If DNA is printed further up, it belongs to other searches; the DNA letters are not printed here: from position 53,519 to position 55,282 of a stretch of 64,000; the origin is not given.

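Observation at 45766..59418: Thirteen-gene, translationally coupled lipid-handling operon combining acyl-ACP, acyl-phosphate and lipase functions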

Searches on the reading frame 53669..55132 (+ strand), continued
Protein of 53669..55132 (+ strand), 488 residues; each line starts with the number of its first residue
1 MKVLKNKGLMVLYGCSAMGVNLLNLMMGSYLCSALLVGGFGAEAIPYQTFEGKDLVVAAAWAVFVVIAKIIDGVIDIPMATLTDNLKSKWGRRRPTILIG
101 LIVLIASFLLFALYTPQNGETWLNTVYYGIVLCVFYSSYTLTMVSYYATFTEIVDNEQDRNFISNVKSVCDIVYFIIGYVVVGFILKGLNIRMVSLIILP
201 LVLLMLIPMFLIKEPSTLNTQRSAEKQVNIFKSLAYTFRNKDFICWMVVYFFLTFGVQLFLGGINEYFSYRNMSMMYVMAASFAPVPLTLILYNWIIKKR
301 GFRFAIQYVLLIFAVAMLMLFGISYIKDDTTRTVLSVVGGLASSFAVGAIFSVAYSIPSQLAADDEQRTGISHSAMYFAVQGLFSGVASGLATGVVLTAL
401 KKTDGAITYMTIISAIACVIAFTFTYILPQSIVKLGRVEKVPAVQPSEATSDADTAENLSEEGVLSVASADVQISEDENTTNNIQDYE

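Call 59: find_encoding_contigs(protein=P0208, flank=10000, max_places=1)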
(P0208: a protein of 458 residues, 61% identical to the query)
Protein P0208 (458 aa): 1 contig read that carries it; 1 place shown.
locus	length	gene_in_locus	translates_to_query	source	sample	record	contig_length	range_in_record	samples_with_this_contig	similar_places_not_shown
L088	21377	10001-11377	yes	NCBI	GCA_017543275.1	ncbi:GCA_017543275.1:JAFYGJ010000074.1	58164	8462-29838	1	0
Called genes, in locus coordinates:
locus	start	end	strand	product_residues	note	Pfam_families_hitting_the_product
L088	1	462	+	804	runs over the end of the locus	-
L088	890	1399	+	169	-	-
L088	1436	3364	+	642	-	PF02824:TGS, PF07973:tRNA_SAD, PF00587:tRNA-synt_2b, PF03129:HGTP_anticodon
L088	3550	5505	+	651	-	PF00501:AMP-binding, PF00550:PP-binding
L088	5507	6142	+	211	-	PF01553:Acyltransferase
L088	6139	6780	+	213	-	PF01553:Acyltransferase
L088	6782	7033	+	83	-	PF00550:PP-binding (weak)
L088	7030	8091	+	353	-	PF04970:LRAT, PF01648:ACPS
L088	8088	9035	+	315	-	PF02129:Peptidase_S15 (faint), PF00561:Abhydrolase_1, PF12146:Hydrolase_4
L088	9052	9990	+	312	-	PF02645:DegV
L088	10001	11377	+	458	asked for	PF07690:MFS_1, PF13347:MFS_2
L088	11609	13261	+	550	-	PF02734:Dak2, PF21645:FakA-like_M, PF13684:FakA-like_C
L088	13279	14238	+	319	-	PF00561:Abhydrolase_1, PF12146:Hydrolase_4 (weak)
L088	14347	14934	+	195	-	PF12773:DZR (weak), PF13240:Zn_Ribbon_1, PF11018:Cuticle_3 (weak), PF13828:DUF4190 (faint)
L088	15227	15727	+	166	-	PF05198:IF3_N, PF00707:IF3_C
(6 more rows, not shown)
